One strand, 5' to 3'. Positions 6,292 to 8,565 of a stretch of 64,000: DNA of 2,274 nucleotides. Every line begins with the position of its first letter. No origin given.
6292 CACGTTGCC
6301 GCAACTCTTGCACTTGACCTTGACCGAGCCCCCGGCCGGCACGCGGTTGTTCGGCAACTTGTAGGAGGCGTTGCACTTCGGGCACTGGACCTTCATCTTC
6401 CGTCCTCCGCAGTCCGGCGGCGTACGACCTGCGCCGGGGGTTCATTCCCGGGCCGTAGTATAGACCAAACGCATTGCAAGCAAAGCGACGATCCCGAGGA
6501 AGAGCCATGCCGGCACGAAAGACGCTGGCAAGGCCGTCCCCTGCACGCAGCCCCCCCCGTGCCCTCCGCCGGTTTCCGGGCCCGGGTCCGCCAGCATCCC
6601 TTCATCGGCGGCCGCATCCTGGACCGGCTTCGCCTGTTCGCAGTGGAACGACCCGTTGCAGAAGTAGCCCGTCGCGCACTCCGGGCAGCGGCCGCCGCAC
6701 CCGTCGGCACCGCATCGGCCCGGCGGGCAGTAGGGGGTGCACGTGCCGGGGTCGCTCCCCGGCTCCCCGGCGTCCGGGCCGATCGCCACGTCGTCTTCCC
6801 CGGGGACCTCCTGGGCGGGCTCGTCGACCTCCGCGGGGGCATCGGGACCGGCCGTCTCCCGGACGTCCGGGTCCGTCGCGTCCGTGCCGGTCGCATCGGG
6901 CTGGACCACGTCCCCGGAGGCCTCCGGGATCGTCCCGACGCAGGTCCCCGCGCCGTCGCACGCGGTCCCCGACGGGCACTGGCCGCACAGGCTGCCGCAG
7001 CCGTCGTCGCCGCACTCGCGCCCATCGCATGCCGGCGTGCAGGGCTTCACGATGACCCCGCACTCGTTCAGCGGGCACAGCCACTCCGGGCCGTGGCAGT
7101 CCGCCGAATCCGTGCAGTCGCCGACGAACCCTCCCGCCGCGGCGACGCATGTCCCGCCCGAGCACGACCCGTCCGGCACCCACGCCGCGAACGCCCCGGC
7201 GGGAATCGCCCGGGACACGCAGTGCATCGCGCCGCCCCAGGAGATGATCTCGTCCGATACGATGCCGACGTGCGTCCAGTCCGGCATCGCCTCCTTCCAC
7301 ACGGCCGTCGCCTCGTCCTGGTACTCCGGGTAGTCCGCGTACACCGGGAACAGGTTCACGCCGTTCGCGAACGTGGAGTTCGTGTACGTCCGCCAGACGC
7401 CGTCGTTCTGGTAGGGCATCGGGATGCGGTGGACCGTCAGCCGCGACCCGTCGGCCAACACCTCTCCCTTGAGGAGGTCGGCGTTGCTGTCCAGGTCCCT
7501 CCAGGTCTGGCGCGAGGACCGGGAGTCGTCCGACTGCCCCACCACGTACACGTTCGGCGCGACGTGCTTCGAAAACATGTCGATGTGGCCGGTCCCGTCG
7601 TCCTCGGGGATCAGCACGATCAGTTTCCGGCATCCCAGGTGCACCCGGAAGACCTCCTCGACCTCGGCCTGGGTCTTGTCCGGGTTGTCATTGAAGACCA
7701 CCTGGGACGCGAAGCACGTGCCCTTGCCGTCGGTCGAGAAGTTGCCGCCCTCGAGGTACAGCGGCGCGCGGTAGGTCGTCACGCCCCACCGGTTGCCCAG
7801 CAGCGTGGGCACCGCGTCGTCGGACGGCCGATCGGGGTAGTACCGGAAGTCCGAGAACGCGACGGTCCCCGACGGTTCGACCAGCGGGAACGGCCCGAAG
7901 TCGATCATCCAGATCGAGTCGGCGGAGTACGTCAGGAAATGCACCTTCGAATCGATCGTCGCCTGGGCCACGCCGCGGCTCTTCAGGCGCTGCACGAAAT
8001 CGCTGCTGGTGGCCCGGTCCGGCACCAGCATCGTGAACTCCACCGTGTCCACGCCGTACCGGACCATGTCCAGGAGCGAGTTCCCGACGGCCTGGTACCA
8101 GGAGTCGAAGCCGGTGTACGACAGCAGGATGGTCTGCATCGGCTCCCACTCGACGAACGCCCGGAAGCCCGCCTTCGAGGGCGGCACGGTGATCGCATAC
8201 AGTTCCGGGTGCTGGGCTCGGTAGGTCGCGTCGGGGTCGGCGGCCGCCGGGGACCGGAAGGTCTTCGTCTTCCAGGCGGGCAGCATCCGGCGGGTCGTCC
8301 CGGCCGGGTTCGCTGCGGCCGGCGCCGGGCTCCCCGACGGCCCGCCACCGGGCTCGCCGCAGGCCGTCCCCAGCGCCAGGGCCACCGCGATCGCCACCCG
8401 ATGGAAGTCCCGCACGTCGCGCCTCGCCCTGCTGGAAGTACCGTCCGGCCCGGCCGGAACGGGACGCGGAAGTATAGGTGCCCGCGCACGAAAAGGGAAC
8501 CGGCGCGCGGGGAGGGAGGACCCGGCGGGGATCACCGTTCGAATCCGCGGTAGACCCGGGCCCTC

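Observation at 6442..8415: Surface-anchored agmatine/peptidyl-arginine deiminase-family enzyme with Myxococcus Cys-rich repeats and a C-terminal sorting tail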

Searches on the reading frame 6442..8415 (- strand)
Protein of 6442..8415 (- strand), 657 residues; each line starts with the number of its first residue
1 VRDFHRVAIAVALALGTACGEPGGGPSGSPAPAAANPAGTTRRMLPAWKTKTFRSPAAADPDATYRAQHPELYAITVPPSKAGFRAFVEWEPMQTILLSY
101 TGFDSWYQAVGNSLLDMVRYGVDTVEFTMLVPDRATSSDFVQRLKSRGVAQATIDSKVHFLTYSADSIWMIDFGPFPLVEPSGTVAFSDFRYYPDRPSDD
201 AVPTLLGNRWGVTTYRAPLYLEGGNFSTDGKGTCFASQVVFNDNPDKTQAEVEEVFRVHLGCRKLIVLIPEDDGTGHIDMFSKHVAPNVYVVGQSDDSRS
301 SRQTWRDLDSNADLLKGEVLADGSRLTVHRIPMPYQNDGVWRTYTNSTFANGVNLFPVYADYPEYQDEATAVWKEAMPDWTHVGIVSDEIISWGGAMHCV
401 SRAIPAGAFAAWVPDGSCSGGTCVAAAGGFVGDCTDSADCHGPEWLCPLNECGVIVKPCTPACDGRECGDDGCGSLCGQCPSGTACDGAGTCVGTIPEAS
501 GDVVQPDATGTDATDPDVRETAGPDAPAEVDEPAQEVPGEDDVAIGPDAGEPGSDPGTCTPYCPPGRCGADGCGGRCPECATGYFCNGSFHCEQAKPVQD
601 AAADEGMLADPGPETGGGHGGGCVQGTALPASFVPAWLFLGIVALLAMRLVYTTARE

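Call 6: search_protein_families(library=pfam, proteins=[window:6442-8415:-], max_evalue=1)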
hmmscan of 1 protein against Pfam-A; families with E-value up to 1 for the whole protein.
window:6442-8415:- (657 aa): 2 families
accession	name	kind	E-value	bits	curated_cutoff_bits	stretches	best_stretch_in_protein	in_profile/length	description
PF04371.20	PAD_porph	-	1.5e-44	153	25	1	88-405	4-321/321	Porphyromonas-type peptidyl-arginine deiminase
PF14237.11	GYF_2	-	0.16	12.2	25.8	1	368-386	29-47/50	GYF domain 2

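Call 7: search_protein_families(library=ncbifam, proteins=[window:6442-8415:-], max_evalue=1)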
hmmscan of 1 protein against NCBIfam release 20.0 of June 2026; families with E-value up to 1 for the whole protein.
window:6442-8415:- (657 aa): 2 families
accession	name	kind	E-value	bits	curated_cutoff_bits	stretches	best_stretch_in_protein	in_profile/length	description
TIGR03380.1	agmatine_aguA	equivalog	4.1e-27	95.1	381.8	1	149-406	66-357/357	agmatine deiminase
NF010070.0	PRK13551.1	subfamily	2.1e-25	89.3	483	2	79-335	8-272/365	agmatine deiminase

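Call 10: search_solved_structures(query=window:6442-8415:-, max_evalue=0.01, show_alignments=4)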
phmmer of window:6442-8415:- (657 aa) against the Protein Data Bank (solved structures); distinct sequences matched with E-value up to 0.01: 16.
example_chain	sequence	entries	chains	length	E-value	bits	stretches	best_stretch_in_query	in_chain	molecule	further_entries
4yt9_A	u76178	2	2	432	9.8e-22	80.5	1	156-404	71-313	Peptidylarginine deiminase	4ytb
5ak7_A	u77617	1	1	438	1.1e-21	80.3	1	156-404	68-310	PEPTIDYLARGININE DEIMINASE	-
6i0x_A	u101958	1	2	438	1.9e-21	79.5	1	156-404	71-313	Peptidylarginine deiminase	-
4ytg_A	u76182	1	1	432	8.1e-21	77.4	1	156-396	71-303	Peptidylarginine deiminase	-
5ak8_A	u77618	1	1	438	8.9e-21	77.3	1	156-396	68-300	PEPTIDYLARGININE DEIMINASE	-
1xkn_A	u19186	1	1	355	1.8e-19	72.9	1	193-406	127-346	putative peptidyl-arginine deiminase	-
6nib_A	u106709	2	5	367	1.9e-14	56.4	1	215-406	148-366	Porphyromonas-type peptidyl-arginine deiminase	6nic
3h7c_X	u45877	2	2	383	3.3e-12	49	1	214-407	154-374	Agmatine deiminase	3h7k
1vkp_A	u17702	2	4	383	3.3e-12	49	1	214-407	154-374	AGMATINE IMINOHYDROLASE | Agmatine deiminase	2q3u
1zbr_A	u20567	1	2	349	2.6e-11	46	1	215-408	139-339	conserved hypothetical protein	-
2ewo_A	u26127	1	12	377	2.7e-11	46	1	158-406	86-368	Putative agmatine deiminase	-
2jer_A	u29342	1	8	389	1.3e-08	37.1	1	189-405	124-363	AGMATINE DEIMINASE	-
6b10_A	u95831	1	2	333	4.5e-08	35.3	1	157-400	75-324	Putative peptidyl-arginine deiminase family protein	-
6b2w_A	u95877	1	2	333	5.7e-07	31.6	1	157-399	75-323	Putative peptidyl-arginine deiminase family protein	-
2cmu_A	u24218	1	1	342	0.00011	24.1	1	168-406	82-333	PUTATIVE PEPTIDYL-ARGININE DEIMINASE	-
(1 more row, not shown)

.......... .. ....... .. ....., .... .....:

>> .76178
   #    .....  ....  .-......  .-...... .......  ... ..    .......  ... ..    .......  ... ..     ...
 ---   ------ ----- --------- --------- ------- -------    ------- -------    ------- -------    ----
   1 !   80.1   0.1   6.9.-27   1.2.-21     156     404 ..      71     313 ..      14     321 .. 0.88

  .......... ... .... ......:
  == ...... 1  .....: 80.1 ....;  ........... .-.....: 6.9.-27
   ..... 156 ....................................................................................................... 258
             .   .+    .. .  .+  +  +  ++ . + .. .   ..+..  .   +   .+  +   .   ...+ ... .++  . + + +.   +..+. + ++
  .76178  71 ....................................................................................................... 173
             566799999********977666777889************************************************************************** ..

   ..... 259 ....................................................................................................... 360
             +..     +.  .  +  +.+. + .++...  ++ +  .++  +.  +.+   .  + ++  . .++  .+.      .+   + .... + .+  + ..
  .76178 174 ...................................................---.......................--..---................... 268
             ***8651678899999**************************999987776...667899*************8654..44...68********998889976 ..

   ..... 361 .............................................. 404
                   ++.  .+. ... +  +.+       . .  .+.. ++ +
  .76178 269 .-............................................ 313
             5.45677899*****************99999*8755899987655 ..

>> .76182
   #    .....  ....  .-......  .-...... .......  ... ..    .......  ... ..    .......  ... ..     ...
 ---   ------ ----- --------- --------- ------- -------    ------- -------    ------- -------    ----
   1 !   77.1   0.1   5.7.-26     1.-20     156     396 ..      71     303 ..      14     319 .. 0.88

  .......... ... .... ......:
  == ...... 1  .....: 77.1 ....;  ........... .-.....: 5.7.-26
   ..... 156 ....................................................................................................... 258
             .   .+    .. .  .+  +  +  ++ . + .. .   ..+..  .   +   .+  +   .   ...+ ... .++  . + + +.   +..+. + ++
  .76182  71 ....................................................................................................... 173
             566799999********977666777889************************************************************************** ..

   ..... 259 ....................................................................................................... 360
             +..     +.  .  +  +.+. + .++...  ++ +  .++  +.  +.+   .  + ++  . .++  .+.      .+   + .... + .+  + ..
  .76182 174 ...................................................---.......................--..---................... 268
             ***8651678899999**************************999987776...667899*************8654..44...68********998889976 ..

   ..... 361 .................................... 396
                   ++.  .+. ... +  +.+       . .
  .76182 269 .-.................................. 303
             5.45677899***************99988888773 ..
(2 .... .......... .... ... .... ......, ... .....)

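Call 11: find_homologous_proteins(query=window:6442-8415:-, max_evalue=0.001)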
Query window:6442-8415:- (657 aa): 58 proteins with E <= 0.001 among 8000 candidates.
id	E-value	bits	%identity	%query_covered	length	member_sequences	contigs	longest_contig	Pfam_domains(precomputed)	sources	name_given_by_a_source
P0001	0.0e+0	1558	100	100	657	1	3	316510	PF04371.21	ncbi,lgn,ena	-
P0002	3.0e-239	814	57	100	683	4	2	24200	PF04371.21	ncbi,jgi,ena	jgi:agmatine/peptidylarginine deiminase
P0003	8.6e-226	770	52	100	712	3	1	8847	PF04371.21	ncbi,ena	-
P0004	1.0e-202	694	54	93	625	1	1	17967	PF04371.21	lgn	-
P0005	6.1e-179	615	53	70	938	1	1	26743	PF04371.21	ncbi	-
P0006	8.3e-163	562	44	84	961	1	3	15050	PF04371.21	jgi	jgi:agmatine/peptidylarginine deiminase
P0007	8.6e-163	562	44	97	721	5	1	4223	PF04371.21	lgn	-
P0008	2.7e-162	560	42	92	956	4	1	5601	PF04371.21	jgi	-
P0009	9.7e-158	545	44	84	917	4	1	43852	PF04371.21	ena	-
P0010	2.5e-154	534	42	93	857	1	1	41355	PF04371.21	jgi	jgi:agmatine/peptidylarginine deiminase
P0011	7.7e-151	522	45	87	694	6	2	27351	PF04371.21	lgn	-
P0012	1.8e-143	498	50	71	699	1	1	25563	PF04371.21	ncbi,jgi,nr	ncbi:MAG: agmatine deiminase family protein [Deltaproteobacteria bacterium]|nr:agmatine deiminase fa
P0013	5.6e-141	490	44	90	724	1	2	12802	PF04371.21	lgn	-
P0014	2.4e-137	478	40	94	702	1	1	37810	PF04371.21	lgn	-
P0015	3.8e-136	474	51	62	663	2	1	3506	PF04371.21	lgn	-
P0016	8.3e-132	459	39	89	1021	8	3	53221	PF04371.21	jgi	-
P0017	3.4e-130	454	46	62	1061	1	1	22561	PF04371.21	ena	-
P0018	3.9e-128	447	42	77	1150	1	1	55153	PF04371.21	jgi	jgi:agmatine/peptidylarginine deiminase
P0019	1.0e-121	426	47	67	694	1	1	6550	PF04371.21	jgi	jgi:agmatine deiminase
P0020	2.6e-115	405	45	60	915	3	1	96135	PF04371.21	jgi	jgi:agmatine/peptidylarginine deiminase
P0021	1.1e-114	403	45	62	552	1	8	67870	PF04371.21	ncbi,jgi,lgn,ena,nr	ncbi:agmatine deiminase family protein [Myxococcota bacterium]|jgi:agmatine/peptidylarginine deimina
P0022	5.2e-113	397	44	62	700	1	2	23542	PF04371.21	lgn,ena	-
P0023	4.0e-106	374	41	75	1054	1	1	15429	PF04371.21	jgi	jgi:agmatine/peptidylarginine deiminase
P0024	6.1e-99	351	39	69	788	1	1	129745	PF01033.23,PF04371.21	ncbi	-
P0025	3.1e-98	348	54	42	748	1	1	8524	PF04371.21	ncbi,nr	ncbi:MAG: agmatine deiminase family protein, partial [Deltaproteobacteria bacterium]|nr:agmatine dei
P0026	7.8e-96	340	40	62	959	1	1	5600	PF04371.21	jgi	jgi:agmatine/peptidylarginine deiminase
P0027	7.9e-96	340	36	88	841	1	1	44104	PF01033.23,PF04371.21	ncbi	-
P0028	4.8e-92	328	36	92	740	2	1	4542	PF04371.21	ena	-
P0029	5.2e-92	328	38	69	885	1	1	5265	PF01033.23,PF04371.21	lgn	-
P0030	2.0e-91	326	33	90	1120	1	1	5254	PF04371.21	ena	-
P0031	3.0e-91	325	34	96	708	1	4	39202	PF04371.21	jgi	-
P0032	9.0e-91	324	34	96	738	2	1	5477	PF04371.21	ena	-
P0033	4.0e-89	318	40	65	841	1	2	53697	PF04371.21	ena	-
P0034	1.7e-88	316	39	67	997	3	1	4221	PF04371.21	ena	-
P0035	3.6e-88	315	37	74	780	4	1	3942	PF01033.23,PF04371.21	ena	-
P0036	2.0e-87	313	40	68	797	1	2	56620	PF04371.21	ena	-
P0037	7.7e-84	301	35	62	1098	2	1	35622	PF04371.21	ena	-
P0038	1.5e-82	296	41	68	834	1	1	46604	PF04371.21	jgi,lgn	jgi:agmatine/peptidylarginine deiminase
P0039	1.6e-82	296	38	73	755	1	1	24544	PF04371.21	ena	-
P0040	2.4e-73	266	35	74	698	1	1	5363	PF04371.21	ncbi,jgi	ncbi:MAG: agmatine deiminase [Myxococcota bacterium]|jgi:agmatine deiminase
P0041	1.2e-72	264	37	64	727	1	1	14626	PF04371.21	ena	-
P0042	7.5e-70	254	37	68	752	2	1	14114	PF04371.21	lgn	-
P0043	1.9e-69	253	36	69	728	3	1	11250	PF04371.21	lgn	-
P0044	4.1e-67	245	33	87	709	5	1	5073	PF04371.21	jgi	-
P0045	1.1e-65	241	37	62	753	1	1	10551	PF04371.21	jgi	-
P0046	1.2e-64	237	34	68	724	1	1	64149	PF04371.21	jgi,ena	-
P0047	1.3e-63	234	34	69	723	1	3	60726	PF04371.21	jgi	jgi:MYXO-CTERM domain-containing protein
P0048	5.4e-33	133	36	41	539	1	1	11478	PF04371.21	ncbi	-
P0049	2.4e-26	111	30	39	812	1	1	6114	PF13145.13,PF04371.21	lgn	-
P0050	1.8e-25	108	29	53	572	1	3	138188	PF18962.8,PF04371.21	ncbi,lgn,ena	-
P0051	3.9e-25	107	29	50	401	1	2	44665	PF04371.21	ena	-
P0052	9.8e-22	95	29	50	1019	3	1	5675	PF04371.21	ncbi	-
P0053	1.5e-21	95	28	52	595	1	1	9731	PF18962.8,PF04371.21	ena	-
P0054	1.3e-20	92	28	50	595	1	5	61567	PF18962.8,PF04371.21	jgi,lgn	jgi:agmatine deiminase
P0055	3.0e-17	81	32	37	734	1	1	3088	PF04371.21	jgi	jgi:agmatine/peptidylarginine deiminase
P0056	9.3e-13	66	35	20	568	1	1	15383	PF01833.31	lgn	-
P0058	4.7e-5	40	57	5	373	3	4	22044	-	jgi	-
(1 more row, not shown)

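Call 13: find_encoding_contigs(protein=P0001, flank=10000, max_places=3)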
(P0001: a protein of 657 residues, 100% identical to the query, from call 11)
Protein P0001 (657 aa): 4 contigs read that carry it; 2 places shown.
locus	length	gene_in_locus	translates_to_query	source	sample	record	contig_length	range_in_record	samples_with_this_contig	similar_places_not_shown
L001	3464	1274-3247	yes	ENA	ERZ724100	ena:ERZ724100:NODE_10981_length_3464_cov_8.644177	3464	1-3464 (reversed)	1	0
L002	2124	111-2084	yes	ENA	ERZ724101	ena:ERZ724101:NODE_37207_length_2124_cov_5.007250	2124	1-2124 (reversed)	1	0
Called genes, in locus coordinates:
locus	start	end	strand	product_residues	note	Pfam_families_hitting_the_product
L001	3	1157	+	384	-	?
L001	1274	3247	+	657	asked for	PF04371:PAD_porph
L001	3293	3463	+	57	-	?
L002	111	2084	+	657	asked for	PF04371:PAD_porph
